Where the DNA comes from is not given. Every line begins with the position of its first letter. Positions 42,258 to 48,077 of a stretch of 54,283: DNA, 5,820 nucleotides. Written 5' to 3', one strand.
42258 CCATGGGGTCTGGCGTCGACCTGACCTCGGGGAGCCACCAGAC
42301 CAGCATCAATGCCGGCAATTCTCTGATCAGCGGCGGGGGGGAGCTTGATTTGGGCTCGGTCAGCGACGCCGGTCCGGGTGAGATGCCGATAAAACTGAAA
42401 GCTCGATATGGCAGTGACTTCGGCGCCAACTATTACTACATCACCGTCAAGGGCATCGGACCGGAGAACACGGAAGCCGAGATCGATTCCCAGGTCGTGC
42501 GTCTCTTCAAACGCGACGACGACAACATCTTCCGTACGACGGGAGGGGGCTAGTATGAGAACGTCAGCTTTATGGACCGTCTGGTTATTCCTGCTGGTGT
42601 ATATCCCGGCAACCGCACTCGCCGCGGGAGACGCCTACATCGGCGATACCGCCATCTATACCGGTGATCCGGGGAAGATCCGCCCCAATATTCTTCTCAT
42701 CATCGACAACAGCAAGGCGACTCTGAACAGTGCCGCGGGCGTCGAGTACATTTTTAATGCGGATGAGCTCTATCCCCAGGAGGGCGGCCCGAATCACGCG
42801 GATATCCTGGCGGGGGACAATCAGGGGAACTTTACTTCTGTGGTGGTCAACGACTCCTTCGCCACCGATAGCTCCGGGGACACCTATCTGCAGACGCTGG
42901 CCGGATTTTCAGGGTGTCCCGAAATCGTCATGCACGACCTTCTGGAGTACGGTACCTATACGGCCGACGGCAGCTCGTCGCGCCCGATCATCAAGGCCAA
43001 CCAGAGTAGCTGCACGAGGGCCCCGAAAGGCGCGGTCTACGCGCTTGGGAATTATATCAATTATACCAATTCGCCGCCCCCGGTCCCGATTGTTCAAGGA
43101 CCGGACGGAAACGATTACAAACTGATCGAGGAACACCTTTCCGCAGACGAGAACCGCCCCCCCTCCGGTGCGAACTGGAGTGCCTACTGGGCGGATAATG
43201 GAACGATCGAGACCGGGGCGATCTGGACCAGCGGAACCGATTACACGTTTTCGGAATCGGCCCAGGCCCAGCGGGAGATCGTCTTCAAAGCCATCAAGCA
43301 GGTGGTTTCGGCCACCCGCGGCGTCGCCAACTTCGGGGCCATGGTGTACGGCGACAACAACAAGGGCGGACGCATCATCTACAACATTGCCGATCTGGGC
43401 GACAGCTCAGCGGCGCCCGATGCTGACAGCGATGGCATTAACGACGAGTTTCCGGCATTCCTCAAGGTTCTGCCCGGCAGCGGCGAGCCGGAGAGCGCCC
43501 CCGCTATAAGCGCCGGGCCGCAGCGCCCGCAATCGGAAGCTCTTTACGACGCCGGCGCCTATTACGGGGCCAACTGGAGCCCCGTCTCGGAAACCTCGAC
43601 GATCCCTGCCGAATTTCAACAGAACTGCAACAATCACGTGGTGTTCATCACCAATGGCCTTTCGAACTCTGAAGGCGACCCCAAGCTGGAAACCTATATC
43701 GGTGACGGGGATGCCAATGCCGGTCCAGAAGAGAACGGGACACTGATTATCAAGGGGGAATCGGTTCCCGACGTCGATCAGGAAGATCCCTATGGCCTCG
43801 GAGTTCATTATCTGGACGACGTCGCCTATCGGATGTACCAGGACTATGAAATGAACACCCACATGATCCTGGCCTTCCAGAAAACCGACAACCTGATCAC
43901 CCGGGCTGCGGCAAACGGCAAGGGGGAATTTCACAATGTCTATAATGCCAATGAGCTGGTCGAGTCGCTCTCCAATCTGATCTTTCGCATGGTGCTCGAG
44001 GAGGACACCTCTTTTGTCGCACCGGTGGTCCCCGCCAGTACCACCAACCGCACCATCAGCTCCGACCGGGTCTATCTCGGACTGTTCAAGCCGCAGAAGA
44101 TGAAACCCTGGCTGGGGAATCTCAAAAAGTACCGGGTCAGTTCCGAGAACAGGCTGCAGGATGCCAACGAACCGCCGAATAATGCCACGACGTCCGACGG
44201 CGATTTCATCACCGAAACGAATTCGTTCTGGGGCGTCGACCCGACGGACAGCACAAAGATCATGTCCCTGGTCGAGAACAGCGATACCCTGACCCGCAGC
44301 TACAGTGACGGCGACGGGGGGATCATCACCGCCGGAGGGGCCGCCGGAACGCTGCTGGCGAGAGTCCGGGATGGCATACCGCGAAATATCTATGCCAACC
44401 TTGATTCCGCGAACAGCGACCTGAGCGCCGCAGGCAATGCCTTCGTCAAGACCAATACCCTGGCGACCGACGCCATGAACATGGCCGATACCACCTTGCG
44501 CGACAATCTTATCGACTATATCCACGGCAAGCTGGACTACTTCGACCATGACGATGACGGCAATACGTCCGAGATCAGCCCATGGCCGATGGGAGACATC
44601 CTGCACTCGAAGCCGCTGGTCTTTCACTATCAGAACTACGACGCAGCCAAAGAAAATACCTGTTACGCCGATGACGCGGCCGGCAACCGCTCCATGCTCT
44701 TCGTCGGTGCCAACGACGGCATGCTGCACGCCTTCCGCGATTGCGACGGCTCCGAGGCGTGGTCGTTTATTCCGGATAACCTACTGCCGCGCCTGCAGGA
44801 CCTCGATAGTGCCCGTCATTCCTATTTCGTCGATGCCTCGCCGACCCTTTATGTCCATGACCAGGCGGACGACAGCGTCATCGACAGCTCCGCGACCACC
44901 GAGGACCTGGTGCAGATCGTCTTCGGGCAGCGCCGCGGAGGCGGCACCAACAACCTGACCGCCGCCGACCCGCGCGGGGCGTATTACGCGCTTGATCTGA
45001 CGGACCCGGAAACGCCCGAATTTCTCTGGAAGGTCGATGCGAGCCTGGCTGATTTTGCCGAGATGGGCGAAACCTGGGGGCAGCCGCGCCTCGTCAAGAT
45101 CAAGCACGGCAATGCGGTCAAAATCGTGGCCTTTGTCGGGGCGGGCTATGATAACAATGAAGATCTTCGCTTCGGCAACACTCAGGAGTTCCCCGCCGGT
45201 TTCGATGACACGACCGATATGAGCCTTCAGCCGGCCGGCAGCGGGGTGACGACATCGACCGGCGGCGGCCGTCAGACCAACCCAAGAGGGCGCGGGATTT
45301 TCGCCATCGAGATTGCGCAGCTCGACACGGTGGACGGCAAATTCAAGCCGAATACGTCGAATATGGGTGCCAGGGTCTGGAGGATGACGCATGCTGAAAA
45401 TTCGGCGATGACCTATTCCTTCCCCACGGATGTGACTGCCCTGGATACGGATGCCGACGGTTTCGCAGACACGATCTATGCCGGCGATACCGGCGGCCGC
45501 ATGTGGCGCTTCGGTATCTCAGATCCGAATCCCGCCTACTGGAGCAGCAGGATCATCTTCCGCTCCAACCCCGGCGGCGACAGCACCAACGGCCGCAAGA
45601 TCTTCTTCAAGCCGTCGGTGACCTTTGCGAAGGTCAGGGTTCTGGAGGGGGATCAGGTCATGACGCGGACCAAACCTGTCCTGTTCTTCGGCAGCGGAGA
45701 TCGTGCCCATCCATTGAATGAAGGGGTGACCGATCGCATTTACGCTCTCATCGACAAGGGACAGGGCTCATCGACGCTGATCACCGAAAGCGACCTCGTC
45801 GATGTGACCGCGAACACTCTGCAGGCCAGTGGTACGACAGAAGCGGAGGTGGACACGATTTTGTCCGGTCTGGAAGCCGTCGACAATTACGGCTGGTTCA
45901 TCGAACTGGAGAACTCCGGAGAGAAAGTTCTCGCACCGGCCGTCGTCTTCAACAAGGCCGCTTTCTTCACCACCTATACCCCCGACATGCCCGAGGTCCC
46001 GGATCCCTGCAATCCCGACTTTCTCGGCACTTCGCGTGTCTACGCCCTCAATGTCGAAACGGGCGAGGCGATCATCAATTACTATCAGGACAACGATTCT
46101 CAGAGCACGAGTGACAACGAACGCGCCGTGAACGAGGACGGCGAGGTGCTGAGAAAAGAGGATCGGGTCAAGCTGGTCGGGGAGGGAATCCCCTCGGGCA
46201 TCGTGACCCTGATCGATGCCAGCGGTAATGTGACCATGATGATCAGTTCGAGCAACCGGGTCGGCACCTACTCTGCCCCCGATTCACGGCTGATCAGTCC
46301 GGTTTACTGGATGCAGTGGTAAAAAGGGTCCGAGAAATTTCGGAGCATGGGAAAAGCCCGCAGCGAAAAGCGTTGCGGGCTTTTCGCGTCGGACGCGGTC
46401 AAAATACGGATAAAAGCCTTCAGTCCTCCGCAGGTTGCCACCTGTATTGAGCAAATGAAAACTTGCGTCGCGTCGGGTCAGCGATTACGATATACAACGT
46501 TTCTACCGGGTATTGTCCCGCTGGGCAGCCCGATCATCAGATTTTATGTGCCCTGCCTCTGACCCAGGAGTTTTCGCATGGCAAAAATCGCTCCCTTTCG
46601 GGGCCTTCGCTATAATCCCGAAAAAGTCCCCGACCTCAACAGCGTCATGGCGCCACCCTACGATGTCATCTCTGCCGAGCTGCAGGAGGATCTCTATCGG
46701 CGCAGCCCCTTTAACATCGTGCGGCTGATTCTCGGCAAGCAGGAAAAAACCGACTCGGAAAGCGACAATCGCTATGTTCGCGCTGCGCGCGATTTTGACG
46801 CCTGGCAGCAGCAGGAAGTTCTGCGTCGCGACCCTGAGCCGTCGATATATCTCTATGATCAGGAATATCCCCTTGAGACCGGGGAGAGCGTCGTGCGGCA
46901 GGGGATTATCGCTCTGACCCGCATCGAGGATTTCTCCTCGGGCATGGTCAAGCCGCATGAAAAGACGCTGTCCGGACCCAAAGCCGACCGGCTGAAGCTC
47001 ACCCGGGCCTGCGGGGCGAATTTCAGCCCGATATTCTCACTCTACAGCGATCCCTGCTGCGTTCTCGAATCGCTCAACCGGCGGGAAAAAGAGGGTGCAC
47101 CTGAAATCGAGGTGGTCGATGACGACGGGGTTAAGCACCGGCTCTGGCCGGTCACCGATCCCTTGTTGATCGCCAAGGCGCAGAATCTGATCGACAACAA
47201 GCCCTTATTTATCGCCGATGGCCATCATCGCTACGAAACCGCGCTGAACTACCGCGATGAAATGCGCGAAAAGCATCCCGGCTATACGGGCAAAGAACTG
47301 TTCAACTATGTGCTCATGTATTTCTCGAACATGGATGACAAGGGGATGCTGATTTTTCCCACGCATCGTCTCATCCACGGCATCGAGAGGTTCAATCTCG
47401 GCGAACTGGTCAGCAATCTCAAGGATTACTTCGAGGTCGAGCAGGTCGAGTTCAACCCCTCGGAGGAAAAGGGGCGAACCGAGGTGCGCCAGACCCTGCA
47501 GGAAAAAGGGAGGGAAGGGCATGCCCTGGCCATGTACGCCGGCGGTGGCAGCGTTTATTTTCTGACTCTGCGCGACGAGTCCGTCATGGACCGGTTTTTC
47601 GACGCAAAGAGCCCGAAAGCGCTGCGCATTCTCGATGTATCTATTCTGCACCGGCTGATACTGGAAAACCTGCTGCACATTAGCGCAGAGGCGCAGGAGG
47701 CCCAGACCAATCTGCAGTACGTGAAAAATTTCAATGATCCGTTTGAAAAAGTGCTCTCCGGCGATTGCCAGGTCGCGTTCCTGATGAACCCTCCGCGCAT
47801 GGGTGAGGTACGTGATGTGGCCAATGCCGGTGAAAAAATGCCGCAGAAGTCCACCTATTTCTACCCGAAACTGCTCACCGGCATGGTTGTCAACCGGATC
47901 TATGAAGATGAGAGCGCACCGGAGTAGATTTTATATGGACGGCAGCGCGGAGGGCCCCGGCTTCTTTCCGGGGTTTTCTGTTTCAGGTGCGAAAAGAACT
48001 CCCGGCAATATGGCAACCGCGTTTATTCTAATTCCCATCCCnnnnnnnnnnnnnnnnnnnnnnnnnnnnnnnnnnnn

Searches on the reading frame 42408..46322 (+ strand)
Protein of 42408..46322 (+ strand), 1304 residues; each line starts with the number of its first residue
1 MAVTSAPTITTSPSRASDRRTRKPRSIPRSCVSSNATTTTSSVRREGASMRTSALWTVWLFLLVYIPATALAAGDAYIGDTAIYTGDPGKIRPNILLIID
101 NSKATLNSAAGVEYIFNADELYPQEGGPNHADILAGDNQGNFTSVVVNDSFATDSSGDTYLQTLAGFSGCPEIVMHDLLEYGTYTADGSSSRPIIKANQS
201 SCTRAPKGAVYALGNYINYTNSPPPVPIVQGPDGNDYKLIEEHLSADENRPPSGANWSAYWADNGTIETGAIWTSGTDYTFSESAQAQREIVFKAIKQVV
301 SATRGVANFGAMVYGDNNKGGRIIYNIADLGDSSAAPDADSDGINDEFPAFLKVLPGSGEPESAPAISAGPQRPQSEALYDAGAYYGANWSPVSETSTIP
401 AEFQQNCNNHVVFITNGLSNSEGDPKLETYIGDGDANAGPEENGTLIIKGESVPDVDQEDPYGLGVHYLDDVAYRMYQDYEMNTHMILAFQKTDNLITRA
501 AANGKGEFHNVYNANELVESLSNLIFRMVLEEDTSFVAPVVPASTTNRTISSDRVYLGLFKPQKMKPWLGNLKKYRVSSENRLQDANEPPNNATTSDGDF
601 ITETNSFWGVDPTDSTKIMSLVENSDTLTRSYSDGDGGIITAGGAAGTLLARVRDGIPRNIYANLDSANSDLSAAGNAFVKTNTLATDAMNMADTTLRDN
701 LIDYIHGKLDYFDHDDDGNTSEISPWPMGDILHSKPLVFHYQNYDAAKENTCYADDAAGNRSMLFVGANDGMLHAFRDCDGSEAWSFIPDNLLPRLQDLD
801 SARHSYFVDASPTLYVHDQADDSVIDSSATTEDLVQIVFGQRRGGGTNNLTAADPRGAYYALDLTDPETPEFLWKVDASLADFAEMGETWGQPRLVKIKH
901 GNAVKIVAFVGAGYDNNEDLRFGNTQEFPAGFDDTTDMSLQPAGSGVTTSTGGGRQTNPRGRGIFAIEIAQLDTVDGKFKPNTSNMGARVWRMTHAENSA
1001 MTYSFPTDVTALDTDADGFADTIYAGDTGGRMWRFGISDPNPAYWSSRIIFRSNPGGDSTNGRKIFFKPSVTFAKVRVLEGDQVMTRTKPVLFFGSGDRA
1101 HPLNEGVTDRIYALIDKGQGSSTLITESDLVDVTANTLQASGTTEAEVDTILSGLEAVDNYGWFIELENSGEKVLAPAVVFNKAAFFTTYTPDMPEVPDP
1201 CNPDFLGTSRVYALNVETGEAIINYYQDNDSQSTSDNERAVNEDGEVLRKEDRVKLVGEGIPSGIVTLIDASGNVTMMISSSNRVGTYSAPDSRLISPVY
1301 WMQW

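Call 36: search_protein_families(library=pfam, proteins=[window:42408-46322:+], max_evalue=0.00001)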
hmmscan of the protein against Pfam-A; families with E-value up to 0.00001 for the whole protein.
window:42408-46322:+ (1304 aa): 1 family
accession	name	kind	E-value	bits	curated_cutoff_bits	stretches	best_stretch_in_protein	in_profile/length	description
PF05567.17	T4P_PilY1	-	1.8e-13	50.6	28.1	1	741-916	17-211/411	PilY1 beta-propeller domain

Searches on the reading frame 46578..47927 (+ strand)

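Call 36: search_protein_families(library=pfam, proteins=[window:46578-47927:+], max_evalue=0.00001)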
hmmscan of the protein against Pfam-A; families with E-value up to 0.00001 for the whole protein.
window:46578-47927:+ (449 aa): 1 family
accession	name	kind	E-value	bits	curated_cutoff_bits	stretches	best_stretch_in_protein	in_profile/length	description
PF06245.16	DUF1015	-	1.3e-99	333.7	25.8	1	4-354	1-324/325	Protein of unknown function (DUF1015)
